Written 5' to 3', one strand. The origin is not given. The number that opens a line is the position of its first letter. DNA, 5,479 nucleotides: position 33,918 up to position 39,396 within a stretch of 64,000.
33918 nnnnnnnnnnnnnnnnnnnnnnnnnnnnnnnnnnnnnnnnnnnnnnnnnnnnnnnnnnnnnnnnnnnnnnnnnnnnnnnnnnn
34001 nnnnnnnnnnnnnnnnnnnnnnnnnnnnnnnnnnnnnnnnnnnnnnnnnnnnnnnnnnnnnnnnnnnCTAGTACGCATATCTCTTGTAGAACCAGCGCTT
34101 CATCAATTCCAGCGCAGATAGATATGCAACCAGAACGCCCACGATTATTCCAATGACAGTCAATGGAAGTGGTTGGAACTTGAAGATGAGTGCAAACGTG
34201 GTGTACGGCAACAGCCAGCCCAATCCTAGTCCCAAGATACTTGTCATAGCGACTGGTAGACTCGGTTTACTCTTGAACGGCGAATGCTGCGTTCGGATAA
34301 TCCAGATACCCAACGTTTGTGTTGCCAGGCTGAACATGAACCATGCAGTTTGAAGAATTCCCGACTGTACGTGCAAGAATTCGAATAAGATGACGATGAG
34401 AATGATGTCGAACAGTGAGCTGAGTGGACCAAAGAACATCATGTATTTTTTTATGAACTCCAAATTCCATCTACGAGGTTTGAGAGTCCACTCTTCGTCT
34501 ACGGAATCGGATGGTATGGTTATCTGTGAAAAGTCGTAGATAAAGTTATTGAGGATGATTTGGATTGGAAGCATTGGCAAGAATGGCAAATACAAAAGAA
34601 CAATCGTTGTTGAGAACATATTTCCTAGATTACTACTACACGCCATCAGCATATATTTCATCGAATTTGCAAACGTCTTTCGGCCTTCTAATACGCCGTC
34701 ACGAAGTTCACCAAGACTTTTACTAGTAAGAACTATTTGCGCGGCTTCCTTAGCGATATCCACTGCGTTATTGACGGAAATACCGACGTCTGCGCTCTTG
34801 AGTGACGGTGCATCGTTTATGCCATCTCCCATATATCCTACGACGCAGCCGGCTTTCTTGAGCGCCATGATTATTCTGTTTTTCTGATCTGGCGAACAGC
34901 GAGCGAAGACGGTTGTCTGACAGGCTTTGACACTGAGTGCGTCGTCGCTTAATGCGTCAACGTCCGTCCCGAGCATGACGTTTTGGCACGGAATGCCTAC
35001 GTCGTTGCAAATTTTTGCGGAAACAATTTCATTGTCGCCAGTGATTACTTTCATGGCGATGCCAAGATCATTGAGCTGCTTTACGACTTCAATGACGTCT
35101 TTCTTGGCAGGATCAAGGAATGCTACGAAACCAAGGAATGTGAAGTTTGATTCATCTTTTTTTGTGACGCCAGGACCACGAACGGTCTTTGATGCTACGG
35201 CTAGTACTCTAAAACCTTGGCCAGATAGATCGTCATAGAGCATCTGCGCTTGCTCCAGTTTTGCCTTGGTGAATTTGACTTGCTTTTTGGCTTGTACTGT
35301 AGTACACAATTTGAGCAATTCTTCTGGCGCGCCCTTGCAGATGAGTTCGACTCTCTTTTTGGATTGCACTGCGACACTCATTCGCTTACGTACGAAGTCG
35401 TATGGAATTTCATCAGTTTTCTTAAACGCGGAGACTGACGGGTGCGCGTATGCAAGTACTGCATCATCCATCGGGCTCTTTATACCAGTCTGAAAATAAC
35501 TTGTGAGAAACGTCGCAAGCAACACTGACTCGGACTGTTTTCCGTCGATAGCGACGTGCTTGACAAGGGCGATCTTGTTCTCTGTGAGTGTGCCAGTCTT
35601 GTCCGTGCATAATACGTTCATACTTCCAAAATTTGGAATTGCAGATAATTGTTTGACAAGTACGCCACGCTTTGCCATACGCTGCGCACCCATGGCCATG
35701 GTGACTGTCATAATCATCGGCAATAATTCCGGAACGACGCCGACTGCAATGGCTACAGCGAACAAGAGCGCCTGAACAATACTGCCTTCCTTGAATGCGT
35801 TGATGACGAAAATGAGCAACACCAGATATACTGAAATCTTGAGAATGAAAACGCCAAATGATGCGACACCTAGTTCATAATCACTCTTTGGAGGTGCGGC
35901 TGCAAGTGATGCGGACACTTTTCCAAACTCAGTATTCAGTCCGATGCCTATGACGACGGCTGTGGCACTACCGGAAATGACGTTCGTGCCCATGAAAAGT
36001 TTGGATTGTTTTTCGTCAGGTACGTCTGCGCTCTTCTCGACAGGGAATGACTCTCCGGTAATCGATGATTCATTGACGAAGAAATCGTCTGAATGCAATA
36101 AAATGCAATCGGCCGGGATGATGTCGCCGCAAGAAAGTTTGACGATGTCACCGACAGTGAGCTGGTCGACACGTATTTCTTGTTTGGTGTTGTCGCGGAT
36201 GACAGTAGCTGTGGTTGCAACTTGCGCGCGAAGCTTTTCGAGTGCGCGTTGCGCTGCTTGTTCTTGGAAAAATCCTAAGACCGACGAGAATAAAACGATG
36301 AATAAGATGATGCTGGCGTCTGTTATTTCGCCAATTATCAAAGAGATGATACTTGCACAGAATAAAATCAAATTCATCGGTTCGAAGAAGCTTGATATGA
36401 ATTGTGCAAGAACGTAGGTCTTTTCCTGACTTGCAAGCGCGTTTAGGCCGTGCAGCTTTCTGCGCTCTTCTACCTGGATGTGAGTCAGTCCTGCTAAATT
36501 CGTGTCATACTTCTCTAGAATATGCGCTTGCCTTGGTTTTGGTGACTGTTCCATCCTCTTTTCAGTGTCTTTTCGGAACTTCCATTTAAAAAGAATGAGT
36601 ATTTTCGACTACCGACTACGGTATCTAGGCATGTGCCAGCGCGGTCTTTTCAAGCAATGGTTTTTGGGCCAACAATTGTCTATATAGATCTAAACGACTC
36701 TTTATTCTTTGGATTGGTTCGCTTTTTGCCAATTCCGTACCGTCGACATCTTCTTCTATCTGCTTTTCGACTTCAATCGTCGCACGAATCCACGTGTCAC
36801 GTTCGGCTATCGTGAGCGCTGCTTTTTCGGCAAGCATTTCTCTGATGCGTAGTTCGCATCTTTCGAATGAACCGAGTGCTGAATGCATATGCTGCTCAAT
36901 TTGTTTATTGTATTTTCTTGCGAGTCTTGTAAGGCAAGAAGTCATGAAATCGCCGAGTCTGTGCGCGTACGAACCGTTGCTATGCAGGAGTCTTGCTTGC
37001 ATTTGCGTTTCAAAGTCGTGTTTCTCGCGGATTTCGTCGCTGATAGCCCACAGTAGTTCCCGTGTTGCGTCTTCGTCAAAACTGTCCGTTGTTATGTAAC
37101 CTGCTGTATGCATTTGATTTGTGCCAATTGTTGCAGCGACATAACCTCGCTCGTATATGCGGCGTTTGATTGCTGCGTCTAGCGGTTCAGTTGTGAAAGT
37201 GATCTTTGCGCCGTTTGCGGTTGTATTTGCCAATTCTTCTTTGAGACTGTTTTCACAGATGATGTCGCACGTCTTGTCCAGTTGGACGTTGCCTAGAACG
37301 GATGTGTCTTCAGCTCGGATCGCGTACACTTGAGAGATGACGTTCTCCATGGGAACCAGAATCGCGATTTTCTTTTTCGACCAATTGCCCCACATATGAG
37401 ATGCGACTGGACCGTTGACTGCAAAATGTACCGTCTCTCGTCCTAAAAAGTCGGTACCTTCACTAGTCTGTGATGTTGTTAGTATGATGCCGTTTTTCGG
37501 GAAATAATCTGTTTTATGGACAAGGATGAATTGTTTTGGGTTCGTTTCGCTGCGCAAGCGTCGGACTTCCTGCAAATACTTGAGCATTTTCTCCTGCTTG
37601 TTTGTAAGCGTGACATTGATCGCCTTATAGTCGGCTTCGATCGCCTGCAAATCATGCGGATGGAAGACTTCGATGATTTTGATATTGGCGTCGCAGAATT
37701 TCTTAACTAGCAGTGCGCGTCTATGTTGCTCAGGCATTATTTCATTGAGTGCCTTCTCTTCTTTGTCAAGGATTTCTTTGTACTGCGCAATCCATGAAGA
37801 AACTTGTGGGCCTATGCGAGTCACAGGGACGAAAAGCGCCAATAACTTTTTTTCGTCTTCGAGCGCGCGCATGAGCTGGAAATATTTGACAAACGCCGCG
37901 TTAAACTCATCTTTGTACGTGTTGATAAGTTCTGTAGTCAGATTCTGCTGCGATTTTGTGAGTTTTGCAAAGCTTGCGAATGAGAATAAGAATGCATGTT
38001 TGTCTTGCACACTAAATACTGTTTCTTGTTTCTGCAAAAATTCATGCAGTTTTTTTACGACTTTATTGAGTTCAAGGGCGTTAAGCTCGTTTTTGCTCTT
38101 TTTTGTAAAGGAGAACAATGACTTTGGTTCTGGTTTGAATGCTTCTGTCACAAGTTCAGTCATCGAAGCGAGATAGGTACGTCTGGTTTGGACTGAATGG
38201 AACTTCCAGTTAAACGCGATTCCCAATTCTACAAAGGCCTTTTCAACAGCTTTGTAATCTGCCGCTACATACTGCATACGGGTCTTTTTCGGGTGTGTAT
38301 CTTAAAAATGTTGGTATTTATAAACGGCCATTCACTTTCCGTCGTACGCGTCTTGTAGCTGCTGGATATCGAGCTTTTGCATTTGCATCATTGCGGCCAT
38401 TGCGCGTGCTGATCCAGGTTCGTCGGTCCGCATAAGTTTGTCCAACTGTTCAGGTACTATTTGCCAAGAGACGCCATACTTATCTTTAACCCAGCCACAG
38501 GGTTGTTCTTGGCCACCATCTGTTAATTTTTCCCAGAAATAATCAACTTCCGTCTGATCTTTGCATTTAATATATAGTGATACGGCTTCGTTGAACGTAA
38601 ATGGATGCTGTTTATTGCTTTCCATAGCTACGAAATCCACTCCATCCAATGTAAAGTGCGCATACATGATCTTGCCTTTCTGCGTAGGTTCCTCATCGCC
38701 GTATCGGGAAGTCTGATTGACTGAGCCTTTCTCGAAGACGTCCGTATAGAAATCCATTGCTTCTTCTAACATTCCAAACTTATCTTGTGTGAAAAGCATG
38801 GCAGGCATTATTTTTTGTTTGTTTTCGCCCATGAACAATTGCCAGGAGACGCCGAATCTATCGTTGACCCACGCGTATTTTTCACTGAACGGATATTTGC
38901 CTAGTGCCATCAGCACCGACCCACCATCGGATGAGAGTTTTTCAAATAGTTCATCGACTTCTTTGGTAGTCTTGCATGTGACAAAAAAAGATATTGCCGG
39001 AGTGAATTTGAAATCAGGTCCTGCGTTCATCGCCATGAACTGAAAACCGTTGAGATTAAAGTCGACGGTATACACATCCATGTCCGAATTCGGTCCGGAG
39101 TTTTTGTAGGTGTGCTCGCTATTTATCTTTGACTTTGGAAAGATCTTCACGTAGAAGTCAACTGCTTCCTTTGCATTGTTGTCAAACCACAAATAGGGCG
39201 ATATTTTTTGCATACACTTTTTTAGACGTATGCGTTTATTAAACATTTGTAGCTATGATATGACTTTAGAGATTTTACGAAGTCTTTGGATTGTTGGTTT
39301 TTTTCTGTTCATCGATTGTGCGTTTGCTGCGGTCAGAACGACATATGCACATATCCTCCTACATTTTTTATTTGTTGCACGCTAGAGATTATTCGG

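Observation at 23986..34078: Complete archaeal type IV pilus (Tad-like) locus with split TadB/TadC platform and six class III signal peptide proteins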

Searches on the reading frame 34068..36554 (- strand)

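Call 27: search_protein_families(library=pfam, proteins=[window:34068-36554:-], max_evalue=0.01)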
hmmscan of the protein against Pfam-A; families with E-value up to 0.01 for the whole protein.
window:34068-36554:- (828 aa): 6 families
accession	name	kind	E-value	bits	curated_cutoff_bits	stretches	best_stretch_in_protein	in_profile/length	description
PF00122.25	E1-E2_ATPase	-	4e-47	160.5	28.1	1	113-296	4-181/181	E1-E2 ATPase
PF00689.26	Cation_ATPase_C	-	7.7e-15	55.6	27.3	1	658-821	1-175/175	Cation transporting ATPase, C-terminus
PF00690.31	Cation_ATPase_N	-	1.8e-12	47.2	20.4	1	12-71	9-69/69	Cation transporter/ATPase, N-terminus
PF00702.32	Hydrolase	-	3.1e-12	47.7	26.4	1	313-589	2-191/191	haloacid dehalogenase-like hydrolase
PF13246.12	Cation_ATPase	-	1.6e-09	38.1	21.7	1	375-420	44-91/91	Cation transport ATPase (P-type)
PF08282.18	Hydrolase_3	-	0.00038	20.7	20.9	1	575-612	209-246/255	haloacid dehalogenase-like hydrolase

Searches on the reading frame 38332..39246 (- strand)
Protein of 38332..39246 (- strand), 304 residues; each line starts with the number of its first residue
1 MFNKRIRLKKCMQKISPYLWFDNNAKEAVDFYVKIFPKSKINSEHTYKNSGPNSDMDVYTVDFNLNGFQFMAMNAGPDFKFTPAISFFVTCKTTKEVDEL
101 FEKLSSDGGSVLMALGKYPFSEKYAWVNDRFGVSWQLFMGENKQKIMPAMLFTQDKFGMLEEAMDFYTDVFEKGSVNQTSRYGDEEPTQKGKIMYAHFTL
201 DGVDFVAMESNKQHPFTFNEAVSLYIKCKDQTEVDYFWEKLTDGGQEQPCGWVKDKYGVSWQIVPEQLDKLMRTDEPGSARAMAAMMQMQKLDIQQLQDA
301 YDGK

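Call 27: search_protein_families(library=pfam, proteins=[window:38332-39246:-], max_evalue=0.01)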
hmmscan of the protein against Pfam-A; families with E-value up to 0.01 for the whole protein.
window:38332-39246:- (304 aa): 2 families
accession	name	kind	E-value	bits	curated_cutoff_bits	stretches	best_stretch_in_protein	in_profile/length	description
PF06983.19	3-dmu-9_3-mt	-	4.1e-82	272.8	24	2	13-137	1-115/116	3-demethylubiquinone-9 3-methyltransferase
PF00903.31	Glyoxalase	-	1.2e-10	42.3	20.6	1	17-137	4-121/121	Glyoxalase/Bleomycin resistance protein/Dioxygenase superfamily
